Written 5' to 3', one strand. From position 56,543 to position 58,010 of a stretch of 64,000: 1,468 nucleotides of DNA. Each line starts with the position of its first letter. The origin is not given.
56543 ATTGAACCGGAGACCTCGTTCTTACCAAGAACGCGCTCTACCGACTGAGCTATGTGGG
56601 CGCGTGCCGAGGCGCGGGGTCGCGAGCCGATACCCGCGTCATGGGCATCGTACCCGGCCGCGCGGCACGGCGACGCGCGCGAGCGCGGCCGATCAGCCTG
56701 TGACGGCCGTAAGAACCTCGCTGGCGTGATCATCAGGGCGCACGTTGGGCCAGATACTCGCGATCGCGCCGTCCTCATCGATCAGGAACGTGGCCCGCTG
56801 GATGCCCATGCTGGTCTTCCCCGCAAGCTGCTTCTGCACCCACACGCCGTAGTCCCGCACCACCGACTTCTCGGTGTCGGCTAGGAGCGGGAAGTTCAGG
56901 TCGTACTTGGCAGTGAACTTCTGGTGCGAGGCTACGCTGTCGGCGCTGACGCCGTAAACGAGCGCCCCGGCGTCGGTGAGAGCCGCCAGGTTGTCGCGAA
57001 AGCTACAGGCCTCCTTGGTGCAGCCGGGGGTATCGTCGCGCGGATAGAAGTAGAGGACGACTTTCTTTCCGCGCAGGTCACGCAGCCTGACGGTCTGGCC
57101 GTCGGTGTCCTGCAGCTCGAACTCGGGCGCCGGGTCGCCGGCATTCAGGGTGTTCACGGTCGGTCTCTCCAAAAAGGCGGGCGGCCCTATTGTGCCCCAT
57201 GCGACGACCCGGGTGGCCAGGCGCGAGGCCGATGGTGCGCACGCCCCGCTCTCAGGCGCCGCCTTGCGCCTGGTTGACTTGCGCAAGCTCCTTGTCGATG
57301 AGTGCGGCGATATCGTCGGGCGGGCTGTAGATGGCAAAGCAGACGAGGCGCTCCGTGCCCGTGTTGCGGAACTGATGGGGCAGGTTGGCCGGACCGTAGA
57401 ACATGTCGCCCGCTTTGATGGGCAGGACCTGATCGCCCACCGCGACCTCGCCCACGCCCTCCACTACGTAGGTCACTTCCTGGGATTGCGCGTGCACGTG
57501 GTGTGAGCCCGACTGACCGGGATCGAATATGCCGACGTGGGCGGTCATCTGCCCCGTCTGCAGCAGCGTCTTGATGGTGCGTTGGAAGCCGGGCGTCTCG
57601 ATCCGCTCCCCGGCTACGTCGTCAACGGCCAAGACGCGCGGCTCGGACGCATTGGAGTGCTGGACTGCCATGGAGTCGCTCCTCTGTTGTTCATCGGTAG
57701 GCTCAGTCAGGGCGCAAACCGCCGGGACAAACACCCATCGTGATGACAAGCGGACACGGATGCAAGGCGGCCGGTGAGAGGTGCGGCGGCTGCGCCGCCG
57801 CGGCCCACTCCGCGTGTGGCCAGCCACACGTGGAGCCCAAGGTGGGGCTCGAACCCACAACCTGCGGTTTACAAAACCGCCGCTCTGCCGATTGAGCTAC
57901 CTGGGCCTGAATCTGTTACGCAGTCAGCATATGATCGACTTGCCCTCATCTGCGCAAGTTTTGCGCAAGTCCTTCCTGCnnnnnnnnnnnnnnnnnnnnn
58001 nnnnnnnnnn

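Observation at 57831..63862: Second mobile-element-like segment: intact int-xis next to tRNA-Thr(TGT), vWA relic, IS5, lower-GC cargo ORFs, ending at a tRNA-like gene with a defective T-stem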

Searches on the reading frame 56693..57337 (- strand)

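Call 8: search_protein_families(library=pfam, proteins=[window:56693-57337:-], max_evalue=0.01)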
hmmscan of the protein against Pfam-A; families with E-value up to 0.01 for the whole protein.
window:56693-57337:- (214 aa): 3 families
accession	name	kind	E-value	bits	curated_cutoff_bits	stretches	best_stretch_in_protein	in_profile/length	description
PF00578.27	AhpC-TSA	-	3.9e-44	150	26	1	67-193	2-122/124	AhpC/TSA family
PF08534.16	Redoxin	-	3.2e-27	95.6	26.6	1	66-195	2-131/148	Redoxin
PF02630.20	SCO1-SenC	-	0.0092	16.4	22.8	0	71-190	2-132/134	SCO1/SenC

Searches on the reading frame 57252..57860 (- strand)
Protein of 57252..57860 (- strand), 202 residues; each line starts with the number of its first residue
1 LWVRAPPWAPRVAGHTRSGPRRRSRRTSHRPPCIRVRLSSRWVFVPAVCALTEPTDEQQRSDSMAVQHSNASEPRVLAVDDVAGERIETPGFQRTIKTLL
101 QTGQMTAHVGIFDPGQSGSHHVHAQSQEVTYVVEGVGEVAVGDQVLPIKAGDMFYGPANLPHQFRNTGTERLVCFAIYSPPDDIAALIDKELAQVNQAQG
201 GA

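Call 8: search_protein_families(library=pfam, proteins=[window:57252-57860:-], max_evalue=0.01)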
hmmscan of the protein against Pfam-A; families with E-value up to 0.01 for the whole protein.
window:57252-57860:- (202 aa): 6 families
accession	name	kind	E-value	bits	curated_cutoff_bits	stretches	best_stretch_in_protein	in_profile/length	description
PF07883.17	Cupin_2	-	4.5e-20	71.6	27.2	1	111-178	4-70/70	Cupin domain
PF00190.28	Cupin_1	-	8.2e-09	35.6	22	1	100-179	28-114/151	Cupin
PF02311.25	AraC_binding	-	1.8e-07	31.4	21.1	1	115-189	13-86/135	AraC-like ligand binding domain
PF05899.18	Cupin_3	-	3.7e-05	23.8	23.5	1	117-160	16-60/74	EutQ-like cupin domain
PF12973.13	Cupin_7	-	0.00045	20.4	27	1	100-175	29-98/105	ChrR Cupin-like domain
PF03079.20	ARD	-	0.003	18.2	27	1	121-179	88-150/157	ARD/ARD' family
